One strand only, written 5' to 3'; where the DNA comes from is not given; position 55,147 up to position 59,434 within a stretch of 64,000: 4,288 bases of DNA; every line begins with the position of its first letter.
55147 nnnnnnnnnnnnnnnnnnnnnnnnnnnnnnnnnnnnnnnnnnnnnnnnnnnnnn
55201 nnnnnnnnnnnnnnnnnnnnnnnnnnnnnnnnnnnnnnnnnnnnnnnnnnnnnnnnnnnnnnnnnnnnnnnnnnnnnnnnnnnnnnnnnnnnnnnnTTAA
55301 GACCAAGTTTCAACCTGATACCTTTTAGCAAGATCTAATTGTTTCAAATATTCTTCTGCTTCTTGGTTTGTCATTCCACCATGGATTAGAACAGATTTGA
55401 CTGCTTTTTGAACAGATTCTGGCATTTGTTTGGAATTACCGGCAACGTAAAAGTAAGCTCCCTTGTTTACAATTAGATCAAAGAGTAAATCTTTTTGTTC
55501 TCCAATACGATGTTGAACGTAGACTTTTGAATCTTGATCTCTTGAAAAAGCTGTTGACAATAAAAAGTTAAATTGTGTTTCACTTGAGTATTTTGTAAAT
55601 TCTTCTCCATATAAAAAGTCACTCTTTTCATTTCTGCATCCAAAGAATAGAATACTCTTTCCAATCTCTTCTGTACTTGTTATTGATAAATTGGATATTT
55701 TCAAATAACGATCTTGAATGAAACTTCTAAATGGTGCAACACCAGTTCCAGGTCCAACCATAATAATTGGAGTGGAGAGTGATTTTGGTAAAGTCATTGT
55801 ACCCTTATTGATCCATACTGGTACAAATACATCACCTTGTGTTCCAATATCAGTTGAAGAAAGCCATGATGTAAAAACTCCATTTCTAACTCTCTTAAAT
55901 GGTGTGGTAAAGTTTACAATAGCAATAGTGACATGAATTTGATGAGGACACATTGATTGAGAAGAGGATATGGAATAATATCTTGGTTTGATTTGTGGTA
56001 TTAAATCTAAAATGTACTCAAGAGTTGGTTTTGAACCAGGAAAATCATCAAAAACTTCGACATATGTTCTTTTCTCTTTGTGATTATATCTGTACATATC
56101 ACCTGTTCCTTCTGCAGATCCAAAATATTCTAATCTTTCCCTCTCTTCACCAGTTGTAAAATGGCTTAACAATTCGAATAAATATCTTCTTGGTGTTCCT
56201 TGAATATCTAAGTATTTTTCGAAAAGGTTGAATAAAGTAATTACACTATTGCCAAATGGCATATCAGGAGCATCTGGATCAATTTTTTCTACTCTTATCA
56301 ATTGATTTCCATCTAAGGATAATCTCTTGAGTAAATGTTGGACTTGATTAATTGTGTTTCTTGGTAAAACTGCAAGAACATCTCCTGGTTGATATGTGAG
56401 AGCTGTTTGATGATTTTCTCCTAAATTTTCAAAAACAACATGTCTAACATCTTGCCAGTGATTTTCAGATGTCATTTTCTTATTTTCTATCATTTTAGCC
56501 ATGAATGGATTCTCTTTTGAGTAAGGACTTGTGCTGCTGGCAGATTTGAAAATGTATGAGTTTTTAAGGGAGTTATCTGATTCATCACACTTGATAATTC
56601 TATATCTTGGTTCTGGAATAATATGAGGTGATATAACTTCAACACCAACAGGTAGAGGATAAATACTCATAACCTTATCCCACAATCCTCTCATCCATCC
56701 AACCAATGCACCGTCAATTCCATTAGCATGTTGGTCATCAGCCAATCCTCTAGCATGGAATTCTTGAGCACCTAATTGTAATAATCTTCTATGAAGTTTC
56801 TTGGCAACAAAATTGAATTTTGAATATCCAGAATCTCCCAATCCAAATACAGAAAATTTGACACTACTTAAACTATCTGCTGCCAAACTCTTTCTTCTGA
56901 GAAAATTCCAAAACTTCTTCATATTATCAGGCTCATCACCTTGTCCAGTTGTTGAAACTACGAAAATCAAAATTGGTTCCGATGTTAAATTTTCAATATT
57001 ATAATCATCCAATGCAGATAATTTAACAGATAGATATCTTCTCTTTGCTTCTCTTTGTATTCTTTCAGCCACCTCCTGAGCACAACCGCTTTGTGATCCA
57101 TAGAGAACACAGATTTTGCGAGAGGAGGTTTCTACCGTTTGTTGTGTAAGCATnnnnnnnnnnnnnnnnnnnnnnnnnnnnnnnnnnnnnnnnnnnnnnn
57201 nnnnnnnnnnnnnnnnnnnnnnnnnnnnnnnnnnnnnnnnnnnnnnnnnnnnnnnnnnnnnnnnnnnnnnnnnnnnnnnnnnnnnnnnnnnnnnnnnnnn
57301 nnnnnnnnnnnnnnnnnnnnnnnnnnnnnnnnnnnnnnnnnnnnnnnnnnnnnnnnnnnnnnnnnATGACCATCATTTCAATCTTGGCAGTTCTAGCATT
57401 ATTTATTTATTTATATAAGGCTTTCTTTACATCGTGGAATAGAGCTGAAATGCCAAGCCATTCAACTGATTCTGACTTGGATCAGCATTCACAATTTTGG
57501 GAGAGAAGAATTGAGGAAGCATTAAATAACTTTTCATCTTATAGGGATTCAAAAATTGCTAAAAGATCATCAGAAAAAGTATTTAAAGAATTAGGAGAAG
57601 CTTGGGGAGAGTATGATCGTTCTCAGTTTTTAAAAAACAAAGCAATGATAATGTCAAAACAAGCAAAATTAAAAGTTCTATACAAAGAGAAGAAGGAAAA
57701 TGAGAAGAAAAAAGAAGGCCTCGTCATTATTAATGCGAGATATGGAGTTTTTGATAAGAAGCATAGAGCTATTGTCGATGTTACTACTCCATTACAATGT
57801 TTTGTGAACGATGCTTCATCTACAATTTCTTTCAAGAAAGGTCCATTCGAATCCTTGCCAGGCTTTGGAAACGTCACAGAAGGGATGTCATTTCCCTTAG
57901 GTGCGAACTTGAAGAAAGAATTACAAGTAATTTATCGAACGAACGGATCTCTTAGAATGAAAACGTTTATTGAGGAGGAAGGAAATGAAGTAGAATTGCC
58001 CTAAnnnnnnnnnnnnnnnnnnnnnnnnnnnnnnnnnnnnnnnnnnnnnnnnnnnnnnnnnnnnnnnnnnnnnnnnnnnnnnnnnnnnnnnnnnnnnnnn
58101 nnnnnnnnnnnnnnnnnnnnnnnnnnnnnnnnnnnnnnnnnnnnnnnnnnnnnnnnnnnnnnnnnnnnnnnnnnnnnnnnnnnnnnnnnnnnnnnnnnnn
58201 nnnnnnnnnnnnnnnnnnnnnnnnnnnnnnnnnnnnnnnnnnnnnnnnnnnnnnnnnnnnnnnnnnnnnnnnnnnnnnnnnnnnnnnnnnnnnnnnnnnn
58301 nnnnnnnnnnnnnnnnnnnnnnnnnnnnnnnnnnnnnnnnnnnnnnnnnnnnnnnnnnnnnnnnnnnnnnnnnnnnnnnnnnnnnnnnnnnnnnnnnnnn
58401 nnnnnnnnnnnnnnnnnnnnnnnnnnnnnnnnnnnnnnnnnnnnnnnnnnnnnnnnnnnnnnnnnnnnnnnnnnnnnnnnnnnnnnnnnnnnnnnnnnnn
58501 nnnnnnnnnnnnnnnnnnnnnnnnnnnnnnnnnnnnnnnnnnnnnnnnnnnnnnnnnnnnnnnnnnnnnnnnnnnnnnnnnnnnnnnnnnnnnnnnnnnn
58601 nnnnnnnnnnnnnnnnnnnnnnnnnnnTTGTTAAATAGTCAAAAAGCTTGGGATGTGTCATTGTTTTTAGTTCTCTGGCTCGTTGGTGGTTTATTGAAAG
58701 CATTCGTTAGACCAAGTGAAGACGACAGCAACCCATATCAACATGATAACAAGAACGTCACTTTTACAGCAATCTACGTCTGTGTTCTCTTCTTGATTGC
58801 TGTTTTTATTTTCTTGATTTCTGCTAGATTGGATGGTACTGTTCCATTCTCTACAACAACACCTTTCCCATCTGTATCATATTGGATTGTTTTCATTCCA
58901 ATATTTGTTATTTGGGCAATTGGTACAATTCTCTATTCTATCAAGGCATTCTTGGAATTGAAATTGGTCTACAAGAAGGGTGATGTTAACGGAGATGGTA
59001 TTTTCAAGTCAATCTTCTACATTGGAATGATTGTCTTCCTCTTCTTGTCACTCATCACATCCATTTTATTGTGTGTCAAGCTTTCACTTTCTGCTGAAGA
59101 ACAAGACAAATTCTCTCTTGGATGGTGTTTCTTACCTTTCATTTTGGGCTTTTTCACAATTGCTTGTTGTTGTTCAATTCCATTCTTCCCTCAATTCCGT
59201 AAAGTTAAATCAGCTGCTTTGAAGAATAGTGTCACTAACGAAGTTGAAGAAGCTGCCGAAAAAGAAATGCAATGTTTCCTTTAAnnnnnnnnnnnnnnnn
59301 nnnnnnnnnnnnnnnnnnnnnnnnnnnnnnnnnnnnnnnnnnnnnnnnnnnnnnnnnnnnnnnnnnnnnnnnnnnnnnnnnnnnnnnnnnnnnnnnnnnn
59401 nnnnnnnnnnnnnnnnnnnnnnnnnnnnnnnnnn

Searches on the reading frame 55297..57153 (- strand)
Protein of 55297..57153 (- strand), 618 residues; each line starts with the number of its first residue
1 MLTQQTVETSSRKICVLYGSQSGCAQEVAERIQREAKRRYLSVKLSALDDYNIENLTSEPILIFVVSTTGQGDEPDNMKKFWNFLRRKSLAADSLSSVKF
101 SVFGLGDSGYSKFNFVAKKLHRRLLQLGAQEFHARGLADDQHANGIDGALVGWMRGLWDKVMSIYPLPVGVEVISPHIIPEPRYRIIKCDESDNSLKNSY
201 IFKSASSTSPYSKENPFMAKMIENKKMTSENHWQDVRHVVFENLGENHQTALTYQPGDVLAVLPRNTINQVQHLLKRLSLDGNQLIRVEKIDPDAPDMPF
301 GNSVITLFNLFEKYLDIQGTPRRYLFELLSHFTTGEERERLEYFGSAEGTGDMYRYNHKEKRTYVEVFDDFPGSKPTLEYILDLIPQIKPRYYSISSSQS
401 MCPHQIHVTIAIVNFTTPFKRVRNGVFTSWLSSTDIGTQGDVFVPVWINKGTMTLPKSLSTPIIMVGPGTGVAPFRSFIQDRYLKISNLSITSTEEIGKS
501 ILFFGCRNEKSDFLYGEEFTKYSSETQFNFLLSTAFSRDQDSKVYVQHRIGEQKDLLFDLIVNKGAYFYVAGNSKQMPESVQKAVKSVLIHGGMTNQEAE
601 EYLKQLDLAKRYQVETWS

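Call 31: search_protein_families(library=pfam, proteins=[window:55297-57153:-], max_evalue=0.01)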
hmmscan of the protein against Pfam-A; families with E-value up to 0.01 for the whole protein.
window:55297-57153:- (618 aa): 4 families
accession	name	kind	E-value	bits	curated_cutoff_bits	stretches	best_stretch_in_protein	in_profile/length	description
PF00667.26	FAD_binding_1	-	2e-49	168.6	32.3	1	210-430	2-222/222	FAD binding domain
PF00258.30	Flavodoxin_1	-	2.2e-34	119.1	25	1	16-152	1-142/143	Flavodoxin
PF00175.26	NAD_binding_1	-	4.7e-13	50.2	22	1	465-582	1-108/109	Oxidoreductase NAD-binding domain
PF12724.12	Flavodoxin_5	-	0.00045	21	27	0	52-120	69-130/145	Flavodoxin domain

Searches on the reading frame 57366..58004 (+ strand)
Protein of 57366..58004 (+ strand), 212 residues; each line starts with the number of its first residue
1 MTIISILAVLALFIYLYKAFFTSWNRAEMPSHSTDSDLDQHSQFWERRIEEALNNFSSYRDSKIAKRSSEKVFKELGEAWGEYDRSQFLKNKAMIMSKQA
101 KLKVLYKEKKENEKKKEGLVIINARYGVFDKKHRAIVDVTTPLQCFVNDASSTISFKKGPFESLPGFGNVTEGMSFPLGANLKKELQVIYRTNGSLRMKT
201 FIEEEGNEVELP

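Call 31: search_protein_families(library=pfam, proteins=[window:57366-58004:+], max_evalue=0.01)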
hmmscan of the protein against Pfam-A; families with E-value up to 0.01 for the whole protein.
window:57366-58004:+ (212 aa): 1 family
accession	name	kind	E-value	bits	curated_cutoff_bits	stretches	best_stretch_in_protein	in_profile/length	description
PF11875.14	DnaJ-like_C11_C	-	6.8e-16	58.7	27.1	1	86-205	8-127/132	DnaJ-like protein C11, C-terminal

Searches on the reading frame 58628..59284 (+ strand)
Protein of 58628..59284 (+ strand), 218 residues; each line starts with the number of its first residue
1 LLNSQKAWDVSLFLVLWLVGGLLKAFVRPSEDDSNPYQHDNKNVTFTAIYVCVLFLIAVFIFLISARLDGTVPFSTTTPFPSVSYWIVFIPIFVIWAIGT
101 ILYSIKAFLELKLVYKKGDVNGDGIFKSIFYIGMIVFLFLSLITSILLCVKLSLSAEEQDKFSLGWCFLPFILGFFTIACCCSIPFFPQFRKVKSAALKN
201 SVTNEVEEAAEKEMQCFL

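Call 31: search_protein_families(library=pfam, proteins=[window:58628-59284:+], max_evalue=0.01)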
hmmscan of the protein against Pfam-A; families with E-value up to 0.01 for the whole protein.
window:58628-59284:+ (218 aa): 1 family
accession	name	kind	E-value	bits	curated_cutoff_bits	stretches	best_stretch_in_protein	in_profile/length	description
PF10269.14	Tmemb_185A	-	8.5e-06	26.1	23.1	1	82-182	8-103/252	Transmembrane Fragile-X-F protein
